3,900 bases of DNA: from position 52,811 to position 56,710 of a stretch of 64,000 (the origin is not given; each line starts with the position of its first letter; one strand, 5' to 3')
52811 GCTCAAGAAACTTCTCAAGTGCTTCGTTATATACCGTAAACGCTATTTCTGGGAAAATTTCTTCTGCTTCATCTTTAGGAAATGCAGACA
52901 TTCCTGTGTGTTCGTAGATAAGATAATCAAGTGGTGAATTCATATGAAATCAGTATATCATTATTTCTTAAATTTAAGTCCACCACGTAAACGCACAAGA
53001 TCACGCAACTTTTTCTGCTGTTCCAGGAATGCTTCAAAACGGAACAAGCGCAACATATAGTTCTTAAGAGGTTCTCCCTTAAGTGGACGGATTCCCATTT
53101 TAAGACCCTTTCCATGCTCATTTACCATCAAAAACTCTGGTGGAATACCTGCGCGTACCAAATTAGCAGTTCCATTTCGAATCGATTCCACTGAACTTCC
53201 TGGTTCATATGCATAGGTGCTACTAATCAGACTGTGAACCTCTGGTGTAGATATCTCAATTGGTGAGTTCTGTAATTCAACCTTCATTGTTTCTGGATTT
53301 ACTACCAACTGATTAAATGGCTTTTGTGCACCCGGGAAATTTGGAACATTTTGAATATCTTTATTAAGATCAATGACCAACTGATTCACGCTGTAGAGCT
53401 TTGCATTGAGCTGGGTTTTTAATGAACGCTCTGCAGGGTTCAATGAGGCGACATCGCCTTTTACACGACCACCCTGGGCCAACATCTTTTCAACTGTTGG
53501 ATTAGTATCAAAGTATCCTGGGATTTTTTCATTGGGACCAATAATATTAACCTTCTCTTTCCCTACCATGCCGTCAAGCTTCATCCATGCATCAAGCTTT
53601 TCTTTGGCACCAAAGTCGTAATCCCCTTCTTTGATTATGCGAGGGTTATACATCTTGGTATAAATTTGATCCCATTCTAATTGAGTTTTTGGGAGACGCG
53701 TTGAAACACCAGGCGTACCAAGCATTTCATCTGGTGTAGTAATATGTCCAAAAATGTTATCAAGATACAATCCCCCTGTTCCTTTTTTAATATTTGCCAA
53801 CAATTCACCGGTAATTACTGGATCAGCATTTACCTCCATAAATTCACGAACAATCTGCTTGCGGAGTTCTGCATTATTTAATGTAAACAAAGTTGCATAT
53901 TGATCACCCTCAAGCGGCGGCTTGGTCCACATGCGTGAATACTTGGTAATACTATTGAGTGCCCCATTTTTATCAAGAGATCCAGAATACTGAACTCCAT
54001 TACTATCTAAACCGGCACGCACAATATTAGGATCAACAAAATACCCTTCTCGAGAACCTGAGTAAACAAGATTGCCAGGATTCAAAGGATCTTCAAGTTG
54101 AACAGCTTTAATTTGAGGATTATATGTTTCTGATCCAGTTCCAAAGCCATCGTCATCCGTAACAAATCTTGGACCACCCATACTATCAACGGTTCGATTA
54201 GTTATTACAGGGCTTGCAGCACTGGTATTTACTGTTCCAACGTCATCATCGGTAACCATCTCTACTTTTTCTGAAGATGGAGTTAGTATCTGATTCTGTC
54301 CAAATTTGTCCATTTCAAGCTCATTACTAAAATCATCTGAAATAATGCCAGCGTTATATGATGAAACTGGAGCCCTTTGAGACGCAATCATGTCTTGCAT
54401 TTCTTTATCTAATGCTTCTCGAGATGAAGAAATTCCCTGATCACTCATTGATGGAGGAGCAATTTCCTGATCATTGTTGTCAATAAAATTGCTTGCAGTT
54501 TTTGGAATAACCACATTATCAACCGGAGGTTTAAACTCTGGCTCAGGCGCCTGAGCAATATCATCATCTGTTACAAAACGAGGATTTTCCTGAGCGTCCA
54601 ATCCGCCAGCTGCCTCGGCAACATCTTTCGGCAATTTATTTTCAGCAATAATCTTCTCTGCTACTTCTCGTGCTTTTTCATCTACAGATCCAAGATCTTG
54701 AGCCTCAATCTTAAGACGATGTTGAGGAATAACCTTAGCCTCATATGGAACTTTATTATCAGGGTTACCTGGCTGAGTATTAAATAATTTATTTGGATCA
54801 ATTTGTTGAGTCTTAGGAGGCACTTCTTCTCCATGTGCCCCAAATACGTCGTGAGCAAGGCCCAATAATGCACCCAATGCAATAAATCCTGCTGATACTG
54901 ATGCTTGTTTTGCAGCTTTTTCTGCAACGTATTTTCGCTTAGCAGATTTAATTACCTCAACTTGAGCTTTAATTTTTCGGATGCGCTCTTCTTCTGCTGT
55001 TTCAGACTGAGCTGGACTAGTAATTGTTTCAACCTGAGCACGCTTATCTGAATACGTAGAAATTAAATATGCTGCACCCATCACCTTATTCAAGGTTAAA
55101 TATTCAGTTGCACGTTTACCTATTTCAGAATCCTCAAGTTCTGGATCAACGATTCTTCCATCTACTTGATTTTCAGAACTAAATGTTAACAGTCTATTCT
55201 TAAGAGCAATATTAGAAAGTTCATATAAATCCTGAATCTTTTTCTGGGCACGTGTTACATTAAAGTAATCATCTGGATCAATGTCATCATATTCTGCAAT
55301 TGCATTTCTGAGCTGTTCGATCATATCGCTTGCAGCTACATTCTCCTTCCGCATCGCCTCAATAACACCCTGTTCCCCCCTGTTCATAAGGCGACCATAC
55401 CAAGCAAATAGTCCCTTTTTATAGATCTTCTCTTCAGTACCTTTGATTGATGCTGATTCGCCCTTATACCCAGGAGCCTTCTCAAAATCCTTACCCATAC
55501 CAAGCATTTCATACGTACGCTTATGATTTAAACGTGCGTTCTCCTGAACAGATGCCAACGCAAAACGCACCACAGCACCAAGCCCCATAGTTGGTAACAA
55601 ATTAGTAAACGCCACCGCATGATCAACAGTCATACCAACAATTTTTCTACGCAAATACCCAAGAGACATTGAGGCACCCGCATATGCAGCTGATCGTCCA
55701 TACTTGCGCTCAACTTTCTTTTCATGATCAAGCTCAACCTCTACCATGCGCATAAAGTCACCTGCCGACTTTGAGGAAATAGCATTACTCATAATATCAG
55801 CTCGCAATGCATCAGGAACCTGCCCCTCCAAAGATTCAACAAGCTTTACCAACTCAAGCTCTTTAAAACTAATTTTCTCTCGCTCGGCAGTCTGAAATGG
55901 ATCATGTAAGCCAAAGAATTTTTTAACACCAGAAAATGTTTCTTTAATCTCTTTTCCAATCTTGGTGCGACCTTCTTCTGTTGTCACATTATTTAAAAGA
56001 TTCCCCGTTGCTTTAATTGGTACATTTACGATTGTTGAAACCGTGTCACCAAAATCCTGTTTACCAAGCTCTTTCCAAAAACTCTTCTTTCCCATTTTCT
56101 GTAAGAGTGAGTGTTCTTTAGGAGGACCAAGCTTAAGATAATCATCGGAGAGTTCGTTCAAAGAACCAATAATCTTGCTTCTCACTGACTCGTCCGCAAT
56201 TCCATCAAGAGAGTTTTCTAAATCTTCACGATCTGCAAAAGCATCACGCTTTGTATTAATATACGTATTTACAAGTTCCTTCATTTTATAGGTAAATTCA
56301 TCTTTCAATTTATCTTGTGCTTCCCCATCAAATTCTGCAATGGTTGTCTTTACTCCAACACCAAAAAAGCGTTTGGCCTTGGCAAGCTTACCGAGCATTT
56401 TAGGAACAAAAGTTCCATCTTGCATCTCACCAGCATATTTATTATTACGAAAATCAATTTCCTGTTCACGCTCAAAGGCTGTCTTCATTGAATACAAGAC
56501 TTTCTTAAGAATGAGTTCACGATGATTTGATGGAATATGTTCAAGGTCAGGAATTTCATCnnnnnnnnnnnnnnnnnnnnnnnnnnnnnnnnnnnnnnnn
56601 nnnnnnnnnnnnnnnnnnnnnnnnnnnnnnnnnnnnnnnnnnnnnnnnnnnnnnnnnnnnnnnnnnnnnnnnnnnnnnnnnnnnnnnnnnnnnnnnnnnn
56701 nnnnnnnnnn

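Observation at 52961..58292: Leaderless 1776-aa giant protein of unknown function at the head of a type IV pilin operon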

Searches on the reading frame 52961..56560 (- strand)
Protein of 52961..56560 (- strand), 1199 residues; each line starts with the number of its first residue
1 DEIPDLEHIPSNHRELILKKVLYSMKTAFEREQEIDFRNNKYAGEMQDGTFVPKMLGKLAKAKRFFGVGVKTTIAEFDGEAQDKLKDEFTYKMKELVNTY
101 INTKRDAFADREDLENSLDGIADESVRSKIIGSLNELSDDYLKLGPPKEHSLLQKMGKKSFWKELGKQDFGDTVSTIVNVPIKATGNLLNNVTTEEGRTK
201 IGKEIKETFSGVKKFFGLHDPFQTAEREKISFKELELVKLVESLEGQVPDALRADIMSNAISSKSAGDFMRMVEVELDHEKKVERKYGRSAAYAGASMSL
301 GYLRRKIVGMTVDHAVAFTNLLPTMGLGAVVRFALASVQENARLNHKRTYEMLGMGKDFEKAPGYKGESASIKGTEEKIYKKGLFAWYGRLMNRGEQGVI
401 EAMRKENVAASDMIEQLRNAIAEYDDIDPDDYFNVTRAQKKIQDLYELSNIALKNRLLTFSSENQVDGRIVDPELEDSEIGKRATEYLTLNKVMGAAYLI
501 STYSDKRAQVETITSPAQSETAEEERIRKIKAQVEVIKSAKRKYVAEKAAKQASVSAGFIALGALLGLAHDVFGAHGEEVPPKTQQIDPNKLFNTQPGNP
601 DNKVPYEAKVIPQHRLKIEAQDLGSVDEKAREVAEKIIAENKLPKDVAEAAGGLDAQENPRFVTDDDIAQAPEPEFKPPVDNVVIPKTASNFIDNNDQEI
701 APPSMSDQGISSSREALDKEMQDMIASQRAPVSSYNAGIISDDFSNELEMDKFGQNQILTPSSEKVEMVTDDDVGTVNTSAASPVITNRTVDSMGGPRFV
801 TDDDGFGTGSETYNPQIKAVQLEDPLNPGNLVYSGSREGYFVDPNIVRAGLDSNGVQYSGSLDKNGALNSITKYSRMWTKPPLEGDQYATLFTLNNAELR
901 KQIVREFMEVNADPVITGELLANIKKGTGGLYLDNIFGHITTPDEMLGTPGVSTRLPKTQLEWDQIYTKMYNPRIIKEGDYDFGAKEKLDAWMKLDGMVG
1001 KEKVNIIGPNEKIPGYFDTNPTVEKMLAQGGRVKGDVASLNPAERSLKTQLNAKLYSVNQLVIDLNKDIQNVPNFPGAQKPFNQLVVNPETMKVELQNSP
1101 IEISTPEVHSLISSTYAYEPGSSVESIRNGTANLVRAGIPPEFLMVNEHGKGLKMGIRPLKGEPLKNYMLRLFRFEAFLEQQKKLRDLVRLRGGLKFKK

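Call 28: search_protein_representatives(protein=window:52961-56560:-)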
Query: 1199 residues. Proteins with E-value up to 0.001 (for the whole library): 4; up to 1e-10: 4; up to 1e-30: 2. The best 4 are listed.
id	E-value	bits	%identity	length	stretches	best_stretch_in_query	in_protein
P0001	0.0e+00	2677.0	100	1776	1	1-1199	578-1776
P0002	2.0e-60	221.3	32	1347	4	208-565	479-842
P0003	3.8e-29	117.7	33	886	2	901-1194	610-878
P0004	1.8e-23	98.9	25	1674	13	274-364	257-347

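Call 33: find_encoding_contigs(protein=P0002, flank=10000, max_places=4)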
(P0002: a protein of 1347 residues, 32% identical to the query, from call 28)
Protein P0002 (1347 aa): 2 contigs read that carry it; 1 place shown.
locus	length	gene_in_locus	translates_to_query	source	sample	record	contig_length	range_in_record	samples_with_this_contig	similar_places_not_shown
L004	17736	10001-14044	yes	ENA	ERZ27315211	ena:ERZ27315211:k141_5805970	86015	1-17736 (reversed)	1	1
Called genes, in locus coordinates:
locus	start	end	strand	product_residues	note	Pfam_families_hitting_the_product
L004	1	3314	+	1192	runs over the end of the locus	-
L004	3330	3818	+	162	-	-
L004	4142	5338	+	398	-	PF00009:GTP_EFTU, PF03144:GTP_EFTU_D2, PF03143:GTP_EFTU_D3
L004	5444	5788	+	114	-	PF00338:Ribosomal_S10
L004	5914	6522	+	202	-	PF00297:Ribosomal_L3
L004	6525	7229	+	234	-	PF00573:Ribosomal_L4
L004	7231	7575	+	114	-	PF00276:Ribosomal_L23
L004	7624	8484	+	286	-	PF00181:Ribosomal_L2_N, PF03947:Ribosomal_L2_C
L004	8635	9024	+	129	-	PF00072:Response_reg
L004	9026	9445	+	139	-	PF02643:DUF192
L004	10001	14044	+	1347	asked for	-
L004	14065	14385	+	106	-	-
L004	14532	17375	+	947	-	PF03412:Peptidase_C39, PF13529:Peptidase_C39_2 (weak), PF14362:DUF4407 (faint)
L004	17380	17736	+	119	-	?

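Call 34: find_encoding_contigs(protein=P0003, flank=10000, max_places=4)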
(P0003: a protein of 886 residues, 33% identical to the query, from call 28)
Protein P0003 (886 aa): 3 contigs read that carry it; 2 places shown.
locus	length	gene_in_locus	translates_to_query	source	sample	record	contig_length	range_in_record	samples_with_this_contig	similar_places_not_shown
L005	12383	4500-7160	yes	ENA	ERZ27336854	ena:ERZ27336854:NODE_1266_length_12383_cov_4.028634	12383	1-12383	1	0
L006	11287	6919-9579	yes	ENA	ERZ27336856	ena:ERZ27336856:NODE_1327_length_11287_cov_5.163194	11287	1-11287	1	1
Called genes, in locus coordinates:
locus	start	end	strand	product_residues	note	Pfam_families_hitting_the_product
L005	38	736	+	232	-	PF00573:Ribosomal_L4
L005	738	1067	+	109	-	PF00276:Ribosomal_L23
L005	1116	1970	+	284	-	PF00181:Ribosomal_L2_N, PF03947:Ribosomal_L2_C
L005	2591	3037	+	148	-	PF00072:Response_reg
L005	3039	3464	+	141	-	PF02643:DUF192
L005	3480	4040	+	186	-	PF06821:Ser_hydrolase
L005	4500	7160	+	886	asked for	-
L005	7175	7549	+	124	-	-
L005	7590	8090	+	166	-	PF07963:N_methyl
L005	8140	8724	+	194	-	PF07963:N_methyl (weak)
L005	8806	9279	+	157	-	PF07963:N_methyl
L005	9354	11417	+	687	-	PF17164:DUF5122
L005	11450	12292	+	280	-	PF06750:A24_N_bact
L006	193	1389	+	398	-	PF00009:GTP_EFTU, PF03144:GTP_EFTU_D2, PF03143:GTP_EFTU_D3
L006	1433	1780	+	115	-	PF00338:Ribosomal_S10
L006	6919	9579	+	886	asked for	-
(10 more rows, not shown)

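Call 51: search_protein_families(library=pfam, proteins=[L004:14532-17375:+, L004:17380-17736:+, L004:3330-3818:+, L005:3480-4040:+], max_evalue=0.01)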
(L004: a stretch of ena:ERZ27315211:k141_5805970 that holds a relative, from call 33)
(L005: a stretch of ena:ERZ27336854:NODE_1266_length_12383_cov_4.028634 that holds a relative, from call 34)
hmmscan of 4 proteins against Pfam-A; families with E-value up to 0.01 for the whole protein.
L004:14532-17375:+ (947 aa): 7 families
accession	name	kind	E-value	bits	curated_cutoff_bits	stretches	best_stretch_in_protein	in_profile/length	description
PF03412.21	Peptidase_C39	-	1.9e-16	60.6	22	1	75-214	4-131/133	Peptidase C39 family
PF14362.11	DUF4407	-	2.1e-05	24.4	31.3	1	362-473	124-244/297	Domain of unknown function (DUF4407)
PF13529.12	Peptidase_C39_2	-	0.00011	23.2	24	1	77-183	7-137/143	Peptidase_C39 like family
PF04859.17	DUF641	-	0.0034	18.2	27.6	0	497-558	59-121/127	Plant protein of unknown function (DUF641)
PF25764.1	KIF21A_4th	-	0.0045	17.1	33.1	0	518-621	52-154/183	KIF21A-like domain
PF02090.21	SPAM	-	0.0077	16.6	35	0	516-589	28-101/142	Salmonella surface presentation of antigen gene type M protein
PF18035.6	Bap31_Bap29_C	-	0.0085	16.6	30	0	564-587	2-25/52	Bap31/Bap29 cytoplasmic coiled-coil domain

L004:17380-17736:+ (119 aa): 0 families

L004:3330-3818:+ (162 aa): 0 families

L005:3480-4040:+ (186 aa): 4 families
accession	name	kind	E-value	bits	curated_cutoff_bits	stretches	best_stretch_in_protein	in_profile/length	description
PF06821.19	Ser_hydrolase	-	1.1e-18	68.1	22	1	4-173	1-160/172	Serine hydrolase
PF00561.26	Abhydrolase_1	-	0.00031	20.9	25.8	1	46-105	55-114/245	alpha/beta hydrolase fold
PF12695.13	Abhydrolase_5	-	0.0021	18.3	27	1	23-107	19-101/164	Alpha/beta hydrolase family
PF08538.16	DUF1749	-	0.0029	17.2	24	1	42-133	83-184/299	Protein of unknown function (DUF1749)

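Call 92: search_protein_families(library=ncbifam, proteins=[P0002, P0003], max_evalue=1)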
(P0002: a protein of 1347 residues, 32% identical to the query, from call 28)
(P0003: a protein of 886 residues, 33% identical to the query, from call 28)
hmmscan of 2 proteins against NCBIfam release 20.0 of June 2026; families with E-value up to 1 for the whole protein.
P0002 (1347 aa): 0 families

P0003 (886 aa): 1 family
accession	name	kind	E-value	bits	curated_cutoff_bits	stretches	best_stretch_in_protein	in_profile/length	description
NF006122.0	PRK08266.1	subfamily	0.0044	15.5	571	1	417-537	101-218/543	hypothetical protein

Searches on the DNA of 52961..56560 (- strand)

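Call 35: search_rna_families(sources=[L004, L005], threshold=evalue, max_evalue=0.001)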
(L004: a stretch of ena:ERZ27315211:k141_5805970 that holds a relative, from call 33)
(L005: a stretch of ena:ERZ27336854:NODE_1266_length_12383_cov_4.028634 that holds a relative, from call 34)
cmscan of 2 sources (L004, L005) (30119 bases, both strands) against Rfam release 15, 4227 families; matches with E-value up to 0.001: 3.
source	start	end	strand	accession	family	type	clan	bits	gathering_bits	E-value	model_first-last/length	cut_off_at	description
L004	9626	9948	+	RF00010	RNaseP_bact_a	Gene; ribozyme;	CL00002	93.7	100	1.4e-27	1-367/367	no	Bacterial RNase P class A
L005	4136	4450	+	RF00010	RNaseP_bact_a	Gene; ribozyme;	CL00002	82.8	100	7.3e-24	1-367/367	no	Bacterial RNase P class A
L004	8434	8654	-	RF03533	SQ1002_RNA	Gene; sRNA;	-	42.1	128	5.5e-06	1-237/237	no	Clostridioides difficile sRNA SQ1002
